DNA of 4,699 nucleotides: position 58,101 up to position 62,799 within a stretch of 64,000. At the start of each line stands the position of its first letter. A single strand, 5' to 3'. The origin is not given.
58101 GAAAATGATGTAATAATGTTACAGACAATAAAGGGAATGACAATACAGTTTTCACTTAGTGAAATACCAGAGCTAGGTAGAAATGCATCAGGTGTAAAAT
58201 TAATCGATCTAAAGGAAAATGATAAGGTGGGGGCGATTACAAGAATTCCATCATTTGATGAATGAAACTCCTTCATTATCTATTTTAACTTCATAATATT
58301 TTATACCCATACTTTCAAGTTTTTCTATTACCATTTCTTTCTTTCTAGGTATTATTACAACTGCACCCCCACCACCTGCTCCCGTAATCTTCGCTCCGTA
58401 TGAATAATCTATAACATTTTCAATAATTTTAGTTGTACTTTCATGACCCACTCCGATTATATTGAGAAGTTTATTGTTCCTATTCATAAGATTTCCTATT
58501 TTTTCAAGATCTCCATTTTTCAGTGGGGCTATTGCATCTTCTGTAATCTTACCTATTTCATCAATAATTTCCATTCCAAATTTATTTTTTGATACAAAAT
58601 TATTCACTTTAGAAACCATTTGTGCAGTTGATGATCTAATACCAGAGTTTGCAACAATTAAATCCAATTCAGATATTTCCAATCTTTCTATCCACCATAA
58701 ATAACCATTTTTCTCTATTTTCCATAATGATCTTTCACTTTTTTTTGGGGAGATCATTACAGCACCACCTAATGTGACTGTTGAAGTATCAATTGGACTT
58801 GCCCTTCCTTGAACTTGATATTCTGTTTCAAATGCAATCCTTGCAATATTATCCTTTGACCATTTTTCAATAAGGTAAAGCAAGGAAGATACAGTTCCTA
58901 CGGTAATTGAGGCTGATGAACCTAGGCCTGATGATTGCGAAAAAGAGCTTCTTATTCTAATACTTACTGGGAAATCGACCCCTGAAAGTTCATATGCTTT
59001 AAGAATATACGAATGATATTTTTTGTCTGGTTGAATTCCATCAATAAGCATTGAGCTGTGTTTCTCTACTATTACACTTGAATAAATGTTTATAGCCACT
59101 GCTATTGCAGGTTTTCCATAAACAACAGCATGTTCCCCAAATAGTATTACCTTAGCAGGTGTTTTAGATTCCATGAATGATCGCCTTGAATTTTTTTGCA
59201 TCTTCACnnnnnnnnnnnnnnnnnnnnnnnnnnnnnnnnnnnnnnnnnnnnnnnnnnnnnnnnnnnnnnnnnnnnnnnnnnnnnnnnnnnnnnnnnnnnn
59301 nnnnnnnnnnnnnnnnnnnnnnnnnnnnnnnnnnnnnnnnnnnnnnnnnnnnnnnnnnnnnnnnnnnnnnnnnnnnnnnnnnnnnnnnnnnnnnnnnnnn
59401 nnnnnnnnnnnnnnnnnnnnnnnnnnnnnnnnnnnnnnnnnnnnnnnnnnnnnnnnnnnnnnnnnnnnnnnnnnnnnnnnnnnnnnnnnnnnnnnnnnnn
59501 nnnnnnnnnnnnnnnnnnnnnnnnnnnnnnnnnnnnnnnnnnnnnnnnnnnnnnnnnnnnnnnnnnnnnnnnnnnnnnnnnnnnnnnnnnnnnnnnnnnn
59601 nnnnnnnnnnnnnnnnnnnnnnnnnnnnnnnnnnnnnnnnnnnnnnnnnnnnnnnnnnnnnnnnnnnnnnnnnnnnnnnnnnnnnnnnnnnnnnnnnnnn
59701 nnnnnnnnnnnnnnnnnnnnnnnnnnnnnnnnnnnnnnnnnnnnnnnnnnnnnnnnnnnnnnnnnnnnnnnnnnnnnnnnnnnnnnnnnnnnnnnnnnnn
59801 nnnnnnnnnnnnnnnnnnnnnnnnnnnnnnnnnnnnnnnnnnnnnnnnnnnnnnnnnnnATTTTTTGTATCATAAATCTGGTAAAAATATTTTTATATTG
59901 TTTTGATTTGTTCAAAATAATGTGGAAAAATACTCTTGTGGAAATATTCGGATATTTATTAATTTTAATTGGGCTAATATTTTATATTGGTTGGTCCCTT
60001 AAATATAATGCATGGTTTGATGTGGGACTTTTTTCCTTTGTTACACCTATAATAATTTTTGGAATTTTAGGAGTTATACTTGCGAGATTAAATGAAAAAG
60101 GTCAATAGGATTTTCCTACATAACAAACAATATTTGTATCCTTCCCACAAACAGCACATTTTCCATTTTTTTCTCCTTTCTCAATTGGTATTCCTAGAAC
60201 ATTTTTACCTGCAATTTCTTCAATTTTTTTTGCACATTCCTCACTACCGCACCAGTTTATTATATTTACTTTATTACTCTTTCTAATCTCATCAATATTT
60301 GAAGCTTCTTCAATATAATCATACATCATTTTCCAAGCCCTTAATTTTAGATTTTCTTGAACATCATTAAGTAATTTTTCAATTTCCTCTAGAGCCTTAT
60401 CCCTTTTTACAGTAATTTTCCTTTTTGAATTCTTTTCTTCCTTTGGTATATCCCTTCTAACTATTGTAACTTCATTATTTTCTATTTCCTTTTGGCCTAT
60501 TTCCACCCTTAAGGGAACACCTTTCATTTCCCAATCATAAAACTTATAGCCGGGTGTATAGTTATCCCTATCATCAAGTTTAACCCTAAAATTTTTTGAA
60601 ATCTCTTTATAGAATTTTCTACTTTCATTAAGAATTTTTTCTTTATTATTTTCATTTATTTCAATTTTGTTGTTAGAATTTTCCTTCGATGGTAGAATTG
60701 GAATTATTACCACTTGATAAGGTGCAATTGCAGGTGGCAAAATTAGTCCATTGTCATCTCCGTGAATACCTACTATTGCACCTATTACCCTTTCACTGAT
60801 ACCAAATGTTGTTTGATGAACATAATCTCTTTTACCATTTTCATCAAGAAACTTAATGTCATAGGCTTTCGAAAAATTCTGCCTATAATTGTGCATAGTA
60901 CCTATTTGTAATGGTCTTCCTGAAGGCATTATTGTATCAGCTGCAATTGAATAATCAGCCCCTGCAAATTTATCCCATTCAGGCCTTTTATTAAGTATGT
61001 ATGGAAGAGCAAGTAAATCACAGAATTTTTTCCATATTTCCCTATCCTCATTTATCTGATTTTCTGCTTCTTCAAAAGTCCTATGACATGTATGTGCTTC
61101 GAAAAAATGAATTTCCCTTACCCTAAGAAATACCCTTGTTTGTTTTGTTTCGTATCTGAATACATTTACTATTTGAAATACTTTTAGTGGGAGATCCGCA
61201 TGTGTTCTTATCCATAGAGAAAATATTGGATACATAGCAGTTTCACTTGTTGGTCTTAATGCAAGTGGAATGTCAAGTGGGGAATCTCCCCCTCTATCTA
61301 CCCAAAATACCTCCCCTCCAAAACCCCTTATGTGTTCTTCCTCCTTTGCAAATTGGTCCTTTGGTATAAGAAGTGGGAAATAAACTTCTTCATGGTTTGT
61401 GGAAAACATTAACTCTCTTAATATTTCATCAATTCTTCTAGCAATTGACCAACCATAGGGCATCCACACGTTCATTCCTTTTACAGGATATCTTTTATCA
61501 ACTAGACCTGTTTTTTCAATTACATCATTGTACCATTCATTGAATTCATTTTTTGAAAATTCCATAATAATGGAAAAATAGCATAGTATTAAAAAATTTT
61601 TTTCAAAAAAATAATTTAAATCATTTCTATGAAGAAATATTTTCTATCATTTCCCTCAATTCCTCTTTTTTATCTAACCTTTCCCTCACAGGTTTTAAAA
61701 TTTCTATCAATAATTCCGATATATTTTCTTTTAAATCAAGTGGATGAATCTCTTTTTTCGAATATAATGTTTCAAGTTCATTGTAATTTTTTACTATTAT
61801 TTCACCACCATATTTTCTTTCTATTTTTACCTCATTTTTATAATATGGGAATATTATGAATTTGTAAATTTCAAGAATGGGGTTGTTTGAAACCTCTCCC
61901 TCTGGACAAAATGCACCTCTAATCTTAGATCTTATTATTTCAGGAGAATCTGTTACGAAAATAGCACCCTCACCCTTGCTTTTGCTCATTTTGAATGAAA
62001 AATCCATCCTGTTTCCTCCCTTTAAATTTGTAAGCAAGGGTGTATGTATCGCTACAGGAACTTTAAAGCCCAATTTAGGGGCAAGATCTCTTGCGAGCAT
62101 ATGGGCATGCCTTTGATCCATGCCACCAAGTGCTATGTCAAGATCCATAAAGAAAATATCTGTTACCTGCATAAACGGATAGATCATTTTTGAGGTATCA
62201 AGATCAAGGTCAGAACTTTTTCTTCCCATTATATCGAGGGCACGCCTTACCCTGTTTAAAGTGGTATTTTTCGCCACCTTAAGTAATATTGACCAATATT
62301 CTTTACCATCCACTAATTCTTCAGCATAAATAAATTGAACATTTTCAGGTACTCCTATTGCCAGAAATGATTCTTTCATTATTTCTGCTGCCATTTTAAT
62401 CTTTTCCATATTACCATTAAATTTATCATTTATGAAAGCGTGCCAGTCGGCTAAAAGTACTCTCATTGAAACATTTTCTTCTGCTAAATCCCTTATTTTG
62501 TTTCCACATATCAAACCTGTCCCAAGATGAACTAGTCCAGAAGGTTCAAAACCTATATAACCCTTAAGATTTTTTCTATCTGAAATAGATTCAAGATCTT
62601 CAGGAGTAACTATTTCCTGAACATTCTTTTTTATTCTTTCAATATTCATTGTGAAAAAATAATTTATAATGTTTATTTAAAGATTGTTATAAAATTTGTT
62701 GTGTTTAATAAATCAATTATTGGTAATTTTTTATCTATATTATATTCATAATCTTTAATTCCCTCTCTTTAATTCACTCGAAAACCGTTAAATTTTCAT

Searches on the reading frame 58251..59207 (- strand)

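Call 64: search_protein_families(library=pfam, max_evalue=0.00001, proteins=[window:58251-59207:-])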
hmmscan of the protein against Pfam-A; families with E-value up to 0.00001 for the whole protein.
window:58251-59207:- (318 aa): 2 families
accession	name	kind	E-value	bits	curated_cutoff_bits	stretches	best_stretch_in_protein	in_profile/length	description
PF00288.32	GHMP_kinases_N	-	7e-12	45.8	22.3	1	68-148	3-87/87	GHMP kinases N terminal domain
PF08544.19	GHMP_kinases_C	-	2.7e-09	37.7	21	1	226-299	2-78/85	GHMP kinases C terminal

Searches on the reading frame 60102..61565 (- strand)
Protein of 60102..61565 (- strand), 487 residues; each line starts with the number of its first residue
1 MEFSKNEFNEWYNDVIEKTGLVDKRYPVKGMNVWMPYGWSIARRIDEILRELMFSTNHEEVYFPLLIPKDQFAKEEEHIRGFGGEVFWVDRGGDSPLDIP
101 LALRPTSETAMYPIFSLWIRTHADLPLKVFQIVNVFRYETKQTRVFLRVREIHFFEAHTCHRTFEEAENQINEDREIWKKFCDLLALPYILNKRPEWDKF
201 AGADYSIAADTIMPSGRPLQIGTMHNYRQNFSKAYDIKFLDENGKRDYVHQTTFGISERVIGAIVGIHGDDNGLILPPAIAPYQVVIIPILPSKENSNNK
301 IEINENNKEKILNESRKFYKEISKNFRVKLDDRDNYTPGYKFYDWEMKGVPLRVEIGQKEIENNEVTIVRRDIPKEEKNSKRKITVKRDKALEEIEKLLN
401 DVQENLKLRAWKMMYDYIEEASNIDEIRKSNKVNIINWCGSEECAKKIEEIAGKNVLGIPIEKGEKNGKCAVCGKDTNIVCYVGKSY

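Call 64: search_protein_families(library=pfam, max_evalue=0.00001, proteins=[window:60102-61565:-])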
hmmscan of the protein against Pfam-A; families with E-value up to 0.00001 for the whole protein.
window:60102-61565:- (487 aa): 3 families
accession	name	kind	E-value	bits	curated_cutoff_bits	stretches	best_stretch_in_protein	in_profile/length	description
PF00587.30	tRNA-synt_2b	-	1.9e-27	96.9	29.3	1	98-266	8-177/179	tRNA synthetase class II core domain (G, H, P, S and T)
PF03129.25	HGTP_anticodon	-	2.5e-19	69.6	21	1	284-397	1-93/94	Anticodon binding domain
PF09180.16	ProRS-C_1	-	8.6e-14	51.9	31.5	1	429-487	9-71/71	Prolyl-tRNA synthetase, C-terminal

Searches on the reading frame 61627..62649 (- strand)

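Call 64: search_protein_families(library=pfam, max_evalue=0.00001, proteins=[window:61627-62649:-])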
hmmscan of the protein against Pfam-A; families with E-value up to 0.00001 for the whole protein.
window:61627-62649:- (340 aa): 1 family
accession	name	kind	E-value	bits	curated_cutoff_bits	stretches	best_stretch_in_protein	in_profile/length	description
PF00579.31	tRNA-synt_1b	-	4.1e-45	154.8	21.1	1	26-319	4-292/292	tRNA synthetases class I (W and Y)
